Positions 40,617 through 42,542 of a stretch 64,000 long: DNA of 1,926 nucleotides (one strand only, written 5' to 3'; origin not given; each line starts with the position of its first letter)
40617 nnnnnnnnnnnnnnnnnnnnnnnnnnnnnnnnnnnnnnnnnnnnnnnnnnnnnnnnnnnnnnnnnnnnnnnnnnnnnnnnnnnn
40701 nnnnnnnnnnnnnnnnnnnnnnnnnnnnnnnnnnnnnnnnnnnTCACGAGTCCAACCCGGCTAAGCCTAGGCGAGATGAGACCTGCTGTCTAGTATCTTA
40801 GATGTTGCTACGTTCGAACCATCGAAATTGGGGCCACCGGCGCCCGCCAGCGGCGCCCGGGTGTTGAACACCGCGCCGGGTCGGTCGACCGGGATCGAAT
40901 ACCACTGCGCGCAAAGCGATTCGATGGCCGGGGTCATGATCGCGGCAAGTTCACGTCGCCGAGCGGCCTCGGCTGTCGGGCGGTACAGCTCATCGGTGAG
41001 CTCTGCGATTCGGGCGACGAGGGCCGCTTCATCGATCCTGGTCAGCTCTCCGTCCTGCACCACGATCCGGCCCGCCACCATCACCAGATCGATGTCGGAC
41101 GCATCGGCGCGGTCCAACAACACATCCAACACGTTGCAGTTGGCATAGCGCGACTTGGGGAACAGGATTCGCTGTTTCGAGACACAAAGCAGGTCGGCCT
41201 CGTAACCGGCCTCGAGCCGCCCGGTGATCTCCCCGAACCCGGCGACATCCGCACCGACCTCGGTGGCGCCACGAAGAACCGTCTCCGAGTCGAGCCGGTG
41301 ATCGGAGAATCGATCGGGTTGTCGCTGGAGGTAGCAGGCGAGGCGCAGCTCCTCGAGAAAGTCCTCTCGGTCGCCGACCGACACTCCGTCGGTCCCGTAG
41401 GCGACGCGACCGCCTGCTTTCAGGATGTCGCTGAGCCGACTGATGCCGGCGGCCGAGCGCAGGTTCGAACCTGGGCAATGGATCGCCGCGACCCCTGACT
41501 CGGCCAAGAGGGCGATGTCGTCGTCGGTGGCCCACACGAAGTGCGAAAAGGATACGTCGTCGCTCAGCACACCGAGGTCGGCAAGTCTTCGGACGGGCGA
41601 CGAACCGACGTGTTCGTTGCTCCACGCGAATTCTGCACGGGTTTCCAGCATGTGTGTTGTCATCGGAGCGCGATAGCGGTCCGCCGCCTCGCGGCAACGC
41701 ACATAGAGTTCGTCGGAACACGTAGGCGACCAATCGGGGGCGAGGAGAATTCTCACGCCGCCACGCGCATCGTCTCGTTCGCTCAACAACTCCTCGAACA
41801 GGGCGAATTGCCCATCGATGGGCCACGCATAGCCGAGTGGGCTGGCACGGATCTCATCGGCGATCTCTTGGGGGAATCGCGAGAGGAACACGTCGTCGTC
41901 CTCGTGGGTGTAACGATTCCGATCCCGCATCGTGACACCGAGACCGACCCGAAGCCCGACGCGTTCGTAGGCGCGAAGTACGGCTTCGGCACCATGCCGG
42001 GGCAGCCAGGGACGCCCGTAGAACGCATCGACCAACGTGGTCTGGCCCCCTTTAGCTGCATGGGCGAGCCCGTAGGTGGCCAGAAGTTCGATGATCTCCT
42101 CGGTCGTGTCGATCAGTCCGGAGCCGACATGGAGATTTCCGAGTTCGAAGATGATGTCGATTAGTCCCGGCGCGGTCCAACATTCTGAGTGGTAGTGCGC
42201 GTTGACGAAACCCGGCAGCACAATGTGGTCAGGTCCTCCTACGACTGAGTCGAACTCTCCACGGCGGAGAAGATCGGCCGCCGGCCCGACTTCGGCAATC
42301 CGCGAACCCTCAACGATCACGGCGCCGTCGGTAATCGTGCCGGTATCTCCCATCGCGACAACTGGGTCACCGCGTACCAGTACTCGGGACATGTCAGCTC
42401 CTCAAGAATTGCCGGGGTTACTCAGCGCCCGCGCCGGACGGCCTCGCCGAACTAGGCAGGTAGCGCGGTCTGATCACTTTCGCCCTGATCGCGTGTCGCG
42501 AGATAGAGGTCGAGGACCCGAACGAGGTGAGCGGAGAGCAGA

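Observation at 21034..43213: The same A/T-rich palindrome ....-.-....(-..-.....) sits in every promoter gap between 19.5 and 43.2 kb, suggesting one regulon of about 23 kb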

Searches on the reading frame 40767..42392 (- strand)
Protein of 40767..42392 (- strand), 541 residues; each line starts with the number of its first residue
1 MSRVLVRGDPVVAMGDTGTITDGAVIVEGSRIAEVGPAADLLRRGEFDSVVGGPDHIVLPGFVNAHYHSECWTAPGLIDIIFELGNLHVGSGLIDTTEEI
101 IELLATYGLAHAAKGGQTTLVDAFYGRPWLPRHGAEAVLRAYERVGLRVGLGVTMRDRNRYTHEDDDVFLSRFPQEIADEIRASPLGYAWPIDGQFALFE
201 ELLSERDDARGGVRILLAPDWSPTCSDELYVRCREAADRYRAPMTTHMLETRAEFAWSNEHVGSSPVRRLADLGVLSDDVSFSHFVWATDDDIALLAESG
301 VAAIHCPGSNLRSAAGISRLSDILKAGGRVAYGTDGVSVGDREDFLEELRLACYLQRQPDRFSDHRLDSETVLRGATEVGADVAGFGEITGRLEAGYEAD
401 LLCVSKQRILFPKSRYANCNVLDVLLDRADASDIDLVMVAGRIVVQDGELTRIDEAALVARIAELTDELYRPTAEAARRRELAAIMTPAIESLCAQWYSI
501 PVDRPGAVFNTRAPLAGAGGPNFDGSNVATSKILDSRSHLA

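Call 11: search_protein_families(library=pfam, proteins=[window:40767-42392:-], max_evalue=0.00001)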
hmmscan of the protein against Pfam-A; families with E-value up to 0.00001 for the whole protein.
window:40767-42392:- (541 aa): 2 families
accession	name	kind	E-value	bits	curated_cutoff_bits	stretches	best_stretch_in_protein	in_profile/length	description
PF01979.26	Amidohydro_1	-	6.5e-46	157.6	25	1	57-444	1-345/345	Amidohydrolase family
PF07969.17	Amidohydro_3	-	5.3e-11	43.1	29.7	1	278-445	306-472/472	Amidohydrolase family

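Call 41: search_protein_families(library=ncbifam, proteins=[window:40767-42392:-], max_evalue=1e-10)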
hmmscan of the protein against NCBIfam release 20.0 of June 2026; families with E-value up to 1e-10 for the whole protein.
window:40767-42392:- (541 aa): 22 families
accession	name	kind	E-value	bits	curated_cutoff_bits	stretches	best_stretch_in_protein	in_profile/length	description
NF005557.0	PRK07228.1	equivalog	1.1e-55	189.1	522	1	4-471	3-439/445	5'-deoxyadenosine deaminase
NF006055.0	PRK08203.1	equivalog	7.7e-55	186.2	532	1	211-471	200-452/455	8-oxoguanine deaminase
NF006252.0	PRK08393.1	equivalog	3.7e-52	177.8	617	1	213-469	174-423/424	N-ethylammeline chlorohydrolase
NF004701.0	PRK06038.1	equivalog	4.8e-51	173.8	609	1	207-468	171-425/432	N-ethylammeline chlorohydrolase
NF006549.0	PRK09045.1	equivalog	5.9e-50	170.2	540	1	212-465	187-435/444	TRZ/ATZ family hydrolase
NF004995.0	PRK06380.1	subfamily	5e-36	124.6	567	1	223-458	181-412/418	metal-dependent hydrolase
NF009059.0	PRK12393.1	equivalog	9.8e-35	120.1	543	1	10-469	13-455/460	amidohydrolase family protein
NF004801.0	PRK06151.1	subfamily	5.9e-34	117.7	416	1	5-494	5-488/491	chlorohydrolase family protein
NF006056.0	PRK08204.1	subfamily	2.1e-33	115.8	391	1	262-475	229-446/449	hypothetical protein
NF005540.0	PRK07203.1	equivalog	1e-32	113.4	444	1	224-471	201-440/444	putative aminohydrolase SsnA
NF012037.0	PRK15493.1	equivalog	1.2e-31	110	779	1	214-459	183-423/435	bifunctional S-methyl-5'-thioadenosine deaminase/S-adenosylhomocysteine deaminase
TIGR03314.1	Se_ssnA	subfamily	1.4e-31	109.8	455.5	1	224-471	200-439/441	putative selenium metabolism protein SsnA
NF005211.0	PRK06687.1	equivalog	4.4e-31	108.1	703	1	199-451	170-415/419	TRZ/ATZ family protein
NF006681.0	PRK09229.1-2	equivalog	2e-29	102.7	362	1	210-466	197-448/451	formimidoylglutamate deiminase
NF006679.0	PRK09228.1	subfamily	2.1e-27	95.9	351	1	210-443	193-428/433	guanine deaminase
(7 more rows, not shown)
